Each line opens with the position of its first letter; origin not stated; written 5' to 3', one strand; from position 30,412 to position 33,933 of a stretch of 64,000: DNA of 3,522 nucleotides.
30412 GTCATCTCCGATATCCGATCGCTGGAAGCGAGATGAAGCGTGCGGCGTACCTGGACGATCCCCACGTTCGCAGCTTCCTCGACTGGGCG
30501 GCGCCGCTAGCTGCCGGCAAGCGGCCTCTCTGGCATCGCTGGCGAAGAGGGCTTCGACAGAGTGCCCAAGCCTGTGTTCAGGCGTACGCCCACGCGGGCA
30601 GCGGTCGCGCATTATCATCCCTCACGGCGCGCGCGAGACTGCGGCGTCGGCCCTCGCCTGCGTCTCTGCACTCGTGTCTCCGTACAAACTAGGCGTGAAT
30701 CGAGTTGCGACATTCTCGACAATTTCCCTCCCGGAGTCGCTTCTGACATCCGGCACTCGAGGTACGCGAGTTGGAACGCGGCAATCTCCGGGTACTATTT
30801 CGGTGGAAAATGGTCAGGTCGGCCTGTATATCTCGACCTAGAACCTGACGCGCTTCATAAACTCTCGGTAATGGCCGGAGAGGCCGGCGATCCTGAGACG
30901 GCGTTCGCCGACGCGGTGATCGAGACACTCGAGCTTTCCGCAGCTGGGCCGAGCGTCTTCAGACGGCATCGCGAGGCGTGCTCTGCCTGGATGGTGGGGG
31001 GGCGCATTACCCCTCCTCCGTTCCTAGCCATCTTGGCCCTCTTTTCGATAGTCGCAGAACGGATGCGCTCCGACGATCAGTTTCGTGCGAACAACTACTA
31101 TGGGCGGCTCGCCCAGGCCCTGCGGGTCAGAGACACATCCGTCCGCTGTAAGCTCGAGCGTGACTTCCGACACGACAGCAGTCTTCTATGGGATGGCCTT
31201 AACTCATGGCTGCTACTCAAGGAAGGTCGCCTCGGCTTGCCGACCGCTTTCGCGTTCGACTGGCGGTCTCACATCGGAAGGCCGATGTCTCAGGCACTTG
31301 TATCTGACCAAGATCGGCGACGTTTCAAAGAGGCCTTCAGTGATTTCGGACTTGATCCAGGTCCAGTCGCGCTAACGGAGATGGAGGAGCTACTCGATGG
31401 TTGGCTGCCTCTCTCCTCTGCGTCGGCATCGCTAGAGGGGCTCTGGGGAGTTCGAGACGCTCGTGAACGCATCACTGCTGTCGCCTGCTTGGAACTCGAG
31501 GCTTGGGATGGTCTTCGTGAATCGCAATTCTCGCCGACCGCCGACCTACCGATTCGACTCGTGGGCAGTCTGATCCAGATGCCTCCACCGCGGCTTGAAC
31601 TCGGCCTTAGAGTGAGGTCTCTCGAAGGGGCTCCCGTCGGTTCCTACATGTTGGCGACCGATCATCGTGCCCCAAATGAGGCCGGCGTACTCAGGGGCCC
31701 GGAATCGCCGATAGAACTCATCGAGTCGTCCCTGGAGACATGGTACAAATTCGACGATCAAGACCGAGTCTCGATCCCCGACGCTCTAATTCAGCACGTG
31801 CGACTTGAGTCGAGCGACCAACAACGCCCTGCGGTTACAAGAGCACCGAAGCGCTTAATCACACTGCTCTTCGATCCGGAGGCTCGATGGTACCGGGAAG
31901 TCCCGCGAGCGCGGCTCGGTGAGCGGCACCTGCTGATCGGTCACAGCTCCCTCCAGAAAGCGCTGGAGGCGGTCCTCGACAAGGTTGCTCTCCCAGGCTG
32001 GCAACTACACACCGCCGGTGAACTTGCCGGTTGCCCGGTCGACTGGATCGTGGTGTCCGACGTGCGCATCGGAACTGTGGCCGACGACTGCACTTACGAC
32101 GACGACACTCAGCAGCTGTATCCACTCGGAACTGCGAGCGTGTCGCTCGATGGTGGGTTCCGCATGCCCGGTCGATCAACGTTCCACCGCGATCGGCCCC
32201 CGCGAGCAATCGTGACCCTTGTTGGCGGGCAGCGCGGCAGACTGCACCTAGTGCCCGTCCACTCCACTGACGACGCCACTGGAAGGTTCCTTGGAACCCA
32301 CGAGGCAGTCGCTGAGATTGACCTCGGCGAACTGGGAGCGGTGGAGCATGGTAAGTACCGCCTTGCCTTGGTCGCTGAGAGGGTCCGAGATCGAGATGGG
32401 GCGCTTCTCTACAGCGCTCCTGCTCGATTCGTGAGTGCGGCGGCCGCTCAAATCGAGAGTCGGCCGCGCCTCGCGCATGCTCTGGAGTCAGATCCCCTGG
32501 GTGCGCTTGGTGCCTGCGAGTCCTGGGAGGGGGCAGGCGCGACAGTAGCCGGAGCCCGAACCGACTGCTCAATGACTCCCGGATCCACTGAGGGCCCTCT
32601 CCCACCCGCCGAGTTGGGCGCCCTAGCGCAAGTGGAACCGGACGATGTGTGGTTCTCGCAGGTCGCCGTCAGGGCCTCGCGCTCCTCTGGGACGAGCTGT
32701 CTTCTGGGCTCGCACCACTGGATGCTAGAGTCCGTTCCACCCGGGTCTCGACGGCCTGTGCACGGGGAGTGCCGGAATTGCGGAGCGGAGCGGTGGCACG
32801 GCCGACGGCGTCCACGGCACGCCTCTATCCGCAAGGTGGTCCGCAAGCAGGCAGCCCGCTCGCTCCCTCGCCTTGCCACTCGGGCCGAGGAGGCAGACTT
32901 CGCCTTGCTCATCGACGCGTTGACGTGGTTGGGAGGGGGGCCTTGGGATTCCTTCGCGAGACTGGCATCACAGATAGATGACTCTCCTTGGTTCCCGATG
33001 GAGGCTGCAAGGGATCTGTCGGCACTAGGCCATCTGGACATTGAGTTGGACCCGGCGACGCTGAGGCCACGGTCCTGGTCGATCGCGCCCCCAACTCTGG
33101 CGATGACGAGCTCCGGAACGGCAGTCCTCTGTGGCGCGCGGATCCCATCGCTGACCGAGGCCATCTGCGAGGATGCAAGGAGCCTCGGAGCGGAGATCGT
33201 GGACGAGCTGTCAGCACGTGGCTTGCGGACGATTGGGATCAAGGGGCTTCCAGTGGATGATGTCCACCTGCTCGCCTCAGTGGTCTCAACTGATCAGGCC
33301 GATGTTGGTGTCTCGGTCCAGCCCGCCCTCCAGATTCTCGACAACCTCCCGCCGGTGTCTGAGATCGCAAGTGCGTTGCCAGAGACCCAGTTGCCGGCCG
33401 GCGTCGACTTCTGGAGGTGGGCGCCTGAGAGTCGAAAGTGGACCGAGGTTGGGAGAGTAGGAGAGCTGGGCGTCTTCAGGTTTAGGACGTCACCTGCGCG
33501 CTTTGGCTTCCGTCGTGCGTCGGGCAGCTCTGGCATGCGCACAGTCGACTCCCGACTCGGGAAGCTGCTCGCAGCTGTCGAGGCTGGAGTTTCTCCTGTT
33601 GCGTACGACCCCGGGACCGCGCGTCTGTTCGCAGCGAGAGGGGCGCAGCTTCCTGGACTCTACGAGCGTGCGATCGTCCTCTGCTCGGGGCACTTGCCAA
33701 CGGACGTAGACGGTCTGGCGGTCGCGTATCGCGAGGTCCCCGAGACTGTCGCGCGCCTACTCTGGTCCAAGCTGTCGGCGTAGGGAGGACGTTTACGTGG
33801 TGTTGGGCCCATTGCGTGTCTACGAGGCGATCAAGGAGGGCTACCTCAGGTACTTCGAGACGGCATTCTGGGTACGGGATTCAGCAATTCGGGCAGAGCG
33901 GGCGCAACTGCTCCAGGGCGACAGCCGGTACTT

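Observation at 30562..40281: Helicase-DUF1998 giant + 1073-aa partner + coupled Cas4-like nuclease: a Druantia-III / DISARM-class-2-like hybrid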

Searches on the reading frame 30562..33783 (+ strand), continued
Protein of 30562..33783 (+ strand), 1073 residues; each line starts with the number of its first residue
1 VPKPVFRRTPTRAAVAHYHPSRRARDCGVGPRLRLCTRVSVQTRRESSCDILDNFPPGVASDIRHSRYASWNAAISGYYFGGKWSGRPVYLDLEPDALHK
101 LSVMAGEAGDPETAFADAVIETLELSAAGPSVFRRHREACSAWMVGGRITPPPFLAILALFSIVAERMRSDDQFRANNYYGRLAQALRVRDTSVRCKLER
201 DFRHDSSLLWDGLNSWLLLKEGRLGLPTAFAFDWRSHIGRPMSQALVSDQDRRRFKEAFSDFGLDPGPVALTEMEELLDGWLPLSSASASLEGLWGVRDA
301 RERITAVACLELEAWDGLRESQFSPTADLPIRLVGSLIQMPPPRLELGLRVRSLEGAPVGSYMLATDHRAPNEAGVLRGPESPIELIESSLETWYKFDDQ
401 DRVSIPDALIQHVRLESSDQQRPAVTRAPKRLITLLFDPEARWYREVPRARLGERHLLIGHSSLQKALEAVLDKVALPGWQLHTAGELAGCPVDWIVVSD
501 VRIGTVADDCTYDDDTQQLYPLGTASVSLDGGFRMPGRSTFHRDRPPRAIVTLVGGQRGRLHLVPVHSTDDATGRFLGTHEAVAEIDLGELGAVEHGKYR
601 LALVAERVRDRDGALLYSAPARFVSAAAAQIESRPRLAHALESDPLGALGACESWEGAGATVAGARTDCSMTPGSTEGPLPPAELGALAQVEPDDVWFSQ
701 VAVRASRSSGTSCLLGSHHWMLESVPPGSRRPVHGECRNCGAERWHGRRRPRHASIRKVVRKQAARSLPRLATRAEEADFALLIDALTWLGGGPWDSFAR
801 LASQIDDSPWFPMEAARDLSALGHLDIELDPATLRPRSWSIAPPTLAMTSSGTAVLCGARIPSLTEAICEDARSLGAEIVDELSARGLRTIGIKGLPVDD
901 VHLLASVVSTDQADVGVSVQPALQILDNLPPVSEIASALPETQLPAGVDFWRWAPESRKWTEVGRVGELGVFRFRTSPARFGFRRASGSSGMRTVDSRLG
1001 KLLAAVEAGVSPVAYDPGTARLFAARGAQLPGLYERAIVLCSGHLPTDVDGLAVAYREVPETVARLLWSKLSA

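Call 70: fold_search(model_id=the predicted structure, library=viral)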
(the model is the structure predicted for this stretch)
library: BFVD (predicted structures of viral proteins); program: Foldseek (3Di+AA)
matches with E <= 10: 304; with E <= 0.001: 0
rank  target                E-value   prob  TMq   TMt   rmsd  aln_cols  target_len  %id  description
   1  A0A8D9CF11            5.3e-03  0.51  0.06  0.17  23.9       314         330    9  Uncharacterized protein [uncultured marine phage]
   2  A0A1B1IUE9            1.7e-02  0.96  0.07  0.33  15.2       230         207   10  (no name in the UniProt tables at hand)
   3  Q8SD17                2.2e-02  0.16  0.06  0.08  25.6       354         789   10  PHIKZ145 [Pseudomonas phage phiKZ]
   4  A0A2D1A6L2            3.9e-02  0.16  0.08  0.07  27.7       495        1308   12  Minor tail protein [Rhodococcus phage Trina]
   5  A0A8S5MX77            4.3e-02  0.20  0.07  0.11  29.6       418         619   10  Interleukin-6 receptor subunit beta Receptor, Fibronectin Type III [Siphoviridae sp. ct91l7]
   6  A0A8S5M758            4.6e-02  0.99  0.07  0.46   4.2       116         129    8  WztC-like protein [Siphoviridae sp. ctrgt10]
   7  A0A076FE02            5.8e-02  0.85  0.06  0.25   8.2       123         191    8  Uncharacterized protein [Penaeus monodon nudivirus]
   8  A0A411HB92            6.7e-02  0.90  0.07  0.31   6.1       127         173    9  Uncharacterized protein [Homarus gammarus nudivirus]
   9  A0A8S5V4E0            7.1e-02  0.10  0.07  0.08  24.7       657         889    9  BppU domain protein [Myoviridae sp. ct8iP21]
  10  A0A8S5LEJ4            7.4e-02  0.41  0.07  0.09  18.5       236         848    8  Uncharacterized protein [Myoviridae sp. ctBDS4]
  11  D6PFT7                8.2e-02  0.28  0.07  0.17  18.9       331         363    8  (no name in the UniProt tables at hand)
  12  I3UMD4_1              8.6e-02  0.16  0.07  0.08  22.5       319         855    8  Tail protein [Colwellia phage 9A]
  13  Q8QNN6                9.0e-02  0.99  0.07  0.14   3.4       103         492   12  EsV-1-25 [Ectocarpus siliculosus virus 1 (isolate New Zealand/Kaikoura/1988)]
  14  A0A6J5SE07            9.0e-02  0.23  0.07  0.08  27.2       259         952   12  Tip attachment protein J central straight fiber domain-containing protein [uncultured Caudovirales phage]
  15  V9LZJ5                1.0e-01  0.93  0.07  0.23   4.6       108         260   14  Uncharacterized protein [Vibrio phage VP4B]
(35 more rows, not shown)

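Call 81: search_protein_families(library=padloc, proteins=[L020:9995-12823:+, L020:18840-19913:+, L019:6831-8486:+, L019:8583-9677:+, L019:9989-13015:+, L018:7236-8573:+, L018:8841-9500:+, L018:9887-12841:+, L008:7579-9267:+, L008:18290-19543:+], max_evalue=0.00001)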
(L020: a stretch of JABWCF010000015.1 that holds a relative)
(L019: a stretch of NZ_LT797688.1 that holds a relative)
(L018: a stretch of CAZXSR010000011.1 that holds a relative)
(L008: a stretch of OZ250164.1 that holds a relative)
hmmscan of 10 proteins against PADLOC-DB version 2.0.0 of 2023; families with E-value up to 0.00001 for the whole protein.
L020:9995-12823:+ (942 aa): 7 families
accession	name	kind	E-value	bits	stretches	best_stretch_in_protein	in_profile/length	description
PDLC00054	DruF4|DruF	-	3.3e-72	242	1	2-591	1-572/678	Unknown function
PDLC00021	DruF2|DruF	-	1.2e-62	210.5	1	2-590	1-568/676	Unknown function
PDLC00056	DruL4|DruL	-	3.5e-49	165.3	1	617-932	4-314/330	Unknown function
PDLC00057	DruL4|DruL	-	3.7e-17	60.6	1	670-936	51-304/309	Unknown function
PDLC00016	DruF2|DruF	-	3.7e-14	49.7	1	3-279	23-284/1030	Unknown function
PDLC00023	DruF2|DruF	-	9.8e-10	35.1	1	3-221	8-207/1011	Unknown function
PDLC00052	DruF4|DruF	-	2e-06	24.2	0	103-273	89-261/692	Unknown function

L020:18840-19913:+ (357 aa): 8 families
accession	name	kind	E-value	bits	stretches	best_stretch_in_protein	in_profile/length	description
PDLC00059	DruK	-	2.5e-25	87.3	1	113-355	95-320/326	PD-(D/E)XK nuclease superfamily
PDLC00060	DruK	-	2e-21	74.7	1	16-294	2-284/347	PD-(D/E)XK nuclease superfamily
PDLC01250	Cas4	-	5.5e-12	44.3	1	124-270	50-167/168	"CAS-I,CAS-II,CAS-III,CAS-IV,CAS-V,CAS-VI; acquisition_associated"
PDLC00943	Cas4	-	8.4e-10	36.9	1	117-271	38-179/180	CRISPR-associated protein Cas4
PDLC00058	DruK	-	2.4e-08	31.1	0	127-294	138-306/388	PD-(D/E)XK nuclease superfamily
PDLC01447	Cas4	-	1.1e-07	30.5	1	121-271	31-158/161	"CAS-I,CAS-II,CAS-III,CAS-IV,CAS-V,CAS-VI; acquisition_associated"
PDLC00944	Cas4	-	1.4e-06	26.6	1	122-270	44-176/177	Cas4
PDLC02410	Aga_Cas4-like_Nuc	-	4.7e-06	24.6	1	145-273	134-253/255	Class II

L019:6831-8486:+ (551 aa): 14 families
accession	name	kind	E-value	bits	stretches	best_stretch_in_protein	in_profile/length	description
PDLC02614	DrmC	-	5.8e-15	53.4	0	194-220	99-125/153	DrmC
PDLC02585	DrmC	-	9.1e-11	39.8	0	192-217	190-215/253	DrmC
PDLC02606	DrmC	-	1.7e-10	39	0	192-220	119-147/182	DrmC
PDLC02587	DrmC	-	1.8e-10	38.3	0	190-217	199-226/267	DrmC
PDLC02588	DrmC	-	6.4e-10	37.1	0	191-221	188-218/256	DrmC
PDLC02605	DrmC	-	1.9e-09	35.5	0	69-122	115-165/270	DrmC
PDLC02607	DrmC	-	2e-09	35.2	0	189-219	196-226/265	DrmC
PDLC02597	DrmC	-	1.7e-08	32.6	0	194-218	183-207/242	DrmC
PDLC02602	DrmC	-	3.8e-08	30.7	0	186-220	188-222/381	DrmC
PDLC02612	DrmC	-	2e-07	28.8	0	183-220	163-198/235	DrmC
PDLC02609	DrmC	-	2.5e-07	28.9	0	193-219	179-205/241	DrmC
PDLC02591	DrmC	-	3e-07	27.9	0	400-453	200-253/260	DrmC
PDLC02598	DrmC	-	2e-06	26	0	197-223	4-30/61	DrmC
PDLC02589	DrmC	-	6.4e-06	23.5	0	396-452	201-255/264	DrmC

L019:8583-9677:+ (364 aa): 1 family
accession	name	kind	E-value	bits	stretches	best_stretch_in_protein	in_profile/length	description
PDLC04647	PDC-M43B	-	8.9e-08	29.5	1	251-349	221-320/347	-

L019:9989-13015:+ (1008 aa): 11 families
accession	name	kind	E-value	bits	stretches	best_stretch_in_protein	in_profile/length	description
PDLC00054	DruF4|DruF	-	1e-159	531.1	1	3-663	1-678/678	Unknown function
PDLC00021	DruF2|DruF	-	1.5e-134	448.1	1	3-663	1-676/676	Unknown function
PDLC00056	DruL4|DruL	-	2.5e-86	287.5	1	694-1007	3-325/330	Unknown function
PDLC00023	DruF2|DruF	-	5.2e-30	102.2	2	4-254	8-263/1011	Unknown function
PDLC00016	DruF2|DruF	-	7.2e-30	101.7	2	4-253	23-279/1030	Unknown function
PDLC00057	DruL4|DruL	-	7.4e-27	92.4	1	738-1004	49-308/309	Unknown function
PDLC00017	DruF2|DruF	-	5e-18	62.6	1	4-252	10-262/693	Unknown function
PDLC00055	DruF4|DruF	-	2.1e-17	60.8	1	3-252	3-261/703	Unknown function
PDLC00052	DruF4|DruF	-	2.3e-17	60.4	1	3-251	8-260/692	Unknown function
PDLC00020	DruF2|DruF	-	4.5e-16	56.1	1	4-251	9-262/693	Unknown function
PDLC00053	DruF4|DruF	-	3.2e-10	37.2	1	3-252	1-254/689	Unknown function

L018:7236-8573:+ (445 aa): 0 families

L018:8841-9500:+ (219 aa): 0 families

L018:9887-12841:+ (984 aa): 7 families
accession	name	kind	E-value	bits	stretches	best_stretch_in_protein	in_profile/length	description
PDLC00054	DruF4|DruF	-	1.3e-69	233.4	1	38-619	1-562/678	Unknown function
PDLC00021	DruF2|DruF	-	6.5e-61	204.8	1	38-619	1-559/676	Unknown function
PDLC00056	DruL4|DruL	-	7.2e-52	174.2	1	658-955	4-287/330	Unknown function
PDLC00016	DruF2|DruF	-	5.7e-17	59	1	38-331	22-300/1030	Unknown function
PDLC00057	DruL4|DruL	-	5.9e-12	43.5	1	712-969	52-296/309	Unknown function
PDLC00023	DruF2|DruF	-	3e-11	40.2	1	38-257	7-207/1011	Unknown function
PDLC00052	DruF4|DruF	-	4.1e-06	23.2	0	139-309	89-261/692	Unknown function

L008:7579-9267:+ (562 aa): 0 families

L008:18290-19543:+ (417 aa): 3 families
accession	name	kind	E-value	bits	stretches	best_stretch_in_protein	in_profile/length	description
PDLC00060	DruK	-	4e-40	136.2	1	72-337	9-281/347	PD-(D/E)XK nuclease superfamily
PDLC00059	DruK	-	2.8e-17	60.9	1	67-328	10-246/326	PD-(D/E)XK nuclease superfamily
PDLC01250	Cas4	-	2.1e-07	29.4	1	181-315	50-167/168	"CAS-I,CAS-II,CAS-III,CAS-IV,CAS-V,CAS-VI; acquisition_associated"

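Call 93: search_protein_families(library=padloc, proteins=[L010:18536-19786:+], max_evalue=1e-10)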
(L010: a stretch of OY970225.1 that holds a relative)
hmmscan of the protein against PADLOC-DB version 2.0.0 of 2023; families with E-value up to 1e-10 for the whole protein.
L010:18536-19786:+ (416 aa): 48 families (the best 25 are shown)
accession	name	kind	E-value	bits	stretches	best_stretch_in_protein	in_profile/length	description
PDLC00026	DruM2|DruM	-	4.7e-74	247.9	1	2-359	6-323/336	DNA cytosine methylase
PDLC03234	MTase_II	-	1.5e-68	229.8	2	1-226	5-203/375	Type II methyltransferase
PDLC03378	MTase_II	-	1.5e-62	209.9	1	1-359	3-335/344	Type II methyltransferase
PDLC03326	MTase_II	-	1.9e-57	193.3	2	2-228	6-217/412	Type II methyltransferase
PDLC00033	DruM2|DruM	-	3e-56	189.3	1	3-356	24-366/368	DNA cytosine methylase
PDLC03272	MTase_II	-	5.7e-50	168.6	1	2-357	76-393/407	Type II methyltransferase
PDLC03307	MTase_II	-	4.2e-45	152.6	1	1-358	1-373/382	Type II methyltransferase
PDLC03237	MTase_II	-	1.4e-42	143.7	2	5-190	798-971/1036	Type II methyltransferase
PDLC02650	DrmMII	-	1.8e-42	143.8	2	3-155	11-163/435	DrmMII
PDLC00029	DruM2|DruM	-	6.7e-36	122.3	2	3-189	7-167/329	DNA cytosine methylase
PDLC02648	DrmMII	-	1e-35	121.5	2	3-189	24-227/468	DrmMII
PDLC00027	DruM2|DruM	-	2e-34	117.5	1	1-225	12-198/361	DNA cytosine methylase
PDLC02649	DrmMII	-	5.6e-34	115.8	2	70-191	114-223/422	DrmMII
PDLC00030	DruM2|DruM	-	8.7e-34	115.3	1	2-185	7-182/380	DNA cytosine methylase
PDLC02656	DrmMII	-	2.8e-33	113.5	1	2-205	6-220/491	DrmMII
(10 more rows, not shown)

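Call 94: search_protein_families(library=ncbifam, proteins=[window:30562-33780:+], max_evalue=0.001)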
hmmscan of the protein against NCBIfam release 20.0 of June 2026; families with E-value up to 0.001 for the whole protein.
window:30562-33780:+ (1073 aa): 0 families

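Call 102: search_protein_families(library=pfam, proteins=[L005:7902-9602:+, L007:7496-8752:+, L007:8832-9620:+, L008:7579-9267:+, L008:6566-7555:+, L010:8560-9543:+, L019:6831-8486:+, L019:8583-9677:+, L021:6723-8498:+, L016:18707-19888:-], max_evalue=0.001)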
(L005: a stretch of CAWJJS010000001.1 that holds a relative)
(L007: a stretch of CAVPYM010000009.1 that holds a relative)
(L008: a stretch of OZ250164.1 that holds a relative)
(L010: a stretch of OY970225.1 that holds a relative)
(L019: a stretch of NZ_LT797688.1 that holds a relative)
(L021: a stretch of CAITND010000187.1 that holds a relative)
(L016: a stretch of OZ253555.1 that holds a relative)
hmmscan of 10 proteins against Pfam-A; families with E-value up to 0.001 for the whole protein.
L005:7902-9602:+ (566 aa): 0 families

L007:7496-8752:+ (418 aa): 1 family
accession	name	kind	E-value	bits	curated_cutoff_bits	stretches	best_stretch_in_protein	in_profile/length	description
PF18062.7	RE_AspBHI_N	-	2e-11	44.3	27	1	53-124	13-82/185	Restriction endonuclease AspBHI N-terminal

L007:8832-9620:+ (262 aa): 0 families

L008:7579-9267:+ (562 aa): 0 families

L008:6566-7555:+ (329 aa): 0 families

L010:8560-9543:+ (327 aa): 0 families

L019:6831-8486:+ (551 aa): 8 families
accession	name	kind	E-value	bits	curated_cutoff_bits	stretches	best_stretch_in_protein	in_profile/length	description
PF13091.12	PLDc_2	-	4e-44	150.1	27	2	310-450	3-131/132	PLD-like domain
PF12836.13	HHH_3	-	9.7e-20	70.9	27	1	489-550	3-65/65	Helix-hairpin-helix motif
PF00614.28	PLDc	-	7.3e-10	38.9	21.9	0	195-216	4-25/28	Phospholipase D Active site motif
PF00633.29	HHH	-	9.4e-08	32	24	1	493-517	4-28/30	Helix-hairpin-helix motif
PF07894.18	SACK1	-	2.3e-07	31.1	21.4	1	400-455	219-273/274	Scaffolding anchor of CK1 domain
PF14520.12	HHH_5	-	2.3e-06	28.4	27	0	496-521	31-56/57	Helix-hairpin-helix domain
PF14716.13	HHH_8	-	3.1e-06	27.9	30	0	519-549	38-68/73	Helix-hairpin-helix domain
PF04919.18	DUF655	-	7.3e-06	26.5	22.2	1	501-533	117-149/181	Protein of unknown function (DUF655)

L019:8583-9677:+ (364 aa): 4 families
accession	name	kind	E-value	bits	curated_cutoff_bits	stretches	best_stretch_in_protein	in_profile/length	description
PF02518.31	HATPase_c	-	3.7e-29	101.8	26.4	1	254-363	2-110/111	Histidine kinase-, DNA gyrase B-, and HSP90-like ATPase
PF00512.31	HisKA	-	1.1e-14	54.7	26.9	1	144-207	2-66/66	His Kinase A (phospho-acceptor) domain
PF00672.30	HAMP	-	2.8e-13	50.4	25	1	87-138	1-52/53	HAMP domain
PF18947.5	HAMP_2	-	0.00084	19.7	24.3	0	155-177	20-42/67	HAMP domain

L021:6723-8498:+ (591 aa): 8 families
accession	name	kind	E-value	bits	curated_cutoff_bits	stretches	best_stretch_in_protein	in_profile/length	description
PF13091.12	PLDc_2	-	1.1e-46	158.4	27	2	342-483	2-131/132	PLD-like domain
PF12836.13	HHH_3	-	2.5e-19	69.5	27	1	528-590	2-65/65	Helix-hairpin-helix motif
PF00614.28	PLDc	-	6.6e-10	39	21.9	1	226-249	2-25/28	Phospholipase D Active site motif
PF07894.18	SACK1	-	2.2e-09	37.7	21.4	1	433-487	219-272/274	Scaffolding anchor of CK1 domain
PF00633.29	HHH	-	5.3e-09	35.9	24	1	533-558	4-29/30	Helix-hairpin-helix motif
PF14520.12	HHH_5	-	2.3e-06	28.4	27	0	529-559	25-54/57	Helix-hairpin-helix domain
PF04919.18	DUF655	-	2.8e-06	27.9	22.2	1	541-576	117-152/181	Protein of unknown function (DUF655)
PF14716.13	HHH_8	-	1.3e-05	25.9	30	0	561-589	40-68/73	Helix-hairpin-helix domain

L016:18707-19888:- (393 aa): 0 families

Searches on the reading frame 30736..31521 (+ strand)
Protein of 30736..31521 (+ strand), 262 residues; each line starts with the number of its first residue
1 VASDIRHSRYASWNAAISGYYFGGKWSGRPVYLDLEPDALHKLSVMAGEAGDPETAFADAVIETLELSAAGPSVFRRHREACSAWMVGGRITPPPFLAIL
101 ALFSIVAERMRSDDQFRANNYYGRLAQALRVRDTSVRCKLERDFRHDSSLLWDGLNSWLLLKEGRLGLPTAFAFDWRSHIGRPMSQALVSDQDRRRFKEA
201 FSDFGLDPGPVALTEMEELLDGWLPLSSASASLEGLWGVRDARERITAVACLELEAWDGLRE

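Call 84: search_protein_families(library=pfam, proteins=[window:30736-31521:+], max_evalue=1)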
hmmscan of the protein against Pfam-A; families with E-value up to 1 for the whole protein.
window:30736-31521:+ (262 aa): 2 families
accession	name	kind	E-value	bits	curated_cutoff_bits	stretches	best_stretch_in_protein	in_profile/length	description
PF22773.1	Myo1_CA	-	0.0039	17.7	27.5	1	119-138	2-22/32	Myosin-1, central acidic domain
PF24003.1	DUF7319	-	0.25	11.2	27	1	99-128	161-189/205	Domain of unknown function (DUF7319)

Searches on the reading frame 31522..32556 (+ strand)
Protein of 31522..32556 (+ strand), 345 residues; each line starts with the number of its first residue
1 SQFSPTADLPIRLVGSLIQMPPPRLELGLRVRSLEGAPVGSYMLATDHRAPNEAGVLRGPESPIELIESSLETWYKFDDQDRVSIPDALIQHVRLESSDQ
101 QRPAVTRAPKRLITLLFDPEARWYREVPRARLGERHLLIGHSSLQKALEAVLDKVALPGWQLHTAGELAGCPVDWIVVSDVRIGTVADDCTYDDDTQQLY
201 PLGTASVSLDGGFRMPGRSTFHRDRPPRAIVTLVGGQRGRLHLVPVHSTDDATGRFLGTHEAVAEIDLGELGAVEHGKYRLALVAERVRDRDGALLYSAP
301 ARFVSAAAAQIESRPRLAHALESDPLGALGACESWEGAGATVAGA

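Call 84: search_protein_families(library=pfam, proteins=[window:31522-32556:+], max_evalue=1)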
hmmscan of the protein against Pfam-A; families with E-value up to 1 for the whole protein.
window:31522-32556:+ (345 aa): 1 family
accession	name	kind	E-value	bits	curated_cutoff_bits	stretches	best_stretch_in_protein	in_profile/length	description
PF02381.23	MraZ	-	0.27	11.7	23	1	74-96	7-29/72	MraZ protein, putative antitoxin-like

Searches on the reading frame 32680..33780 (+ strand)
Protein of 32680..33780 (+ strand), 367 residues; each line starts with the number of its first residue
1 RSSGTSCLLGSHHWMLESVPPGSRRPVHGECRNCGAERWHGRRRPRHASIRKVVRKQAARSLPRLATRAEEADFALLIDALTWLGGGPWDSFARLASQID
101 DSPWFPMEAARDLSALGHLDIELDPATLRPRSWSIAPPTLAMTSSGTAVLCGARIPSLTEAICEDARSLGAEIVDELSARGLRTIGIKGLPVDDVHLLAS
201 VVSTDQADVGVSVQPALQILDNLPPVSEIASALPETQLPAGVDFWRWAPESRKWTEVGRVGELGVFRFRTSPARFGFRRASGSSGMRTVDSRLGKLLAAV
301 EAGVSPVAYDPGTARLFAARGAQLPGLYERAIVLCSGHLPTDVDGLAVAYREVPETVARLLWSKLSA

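Call 84: search_protein_families(library=pfam, proteins=[window:32680-33780:+], max_evalue=1)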
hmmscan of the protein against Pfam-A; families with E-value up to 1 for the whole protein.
window:32680-33780:+ (367 aa): 1 family
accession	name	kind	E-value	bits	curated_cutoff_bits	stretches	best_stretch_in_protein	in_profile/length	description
PF07646.21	Kelch_2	-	0.1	13.1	21.3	1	240-261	27-48/48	Kelch motif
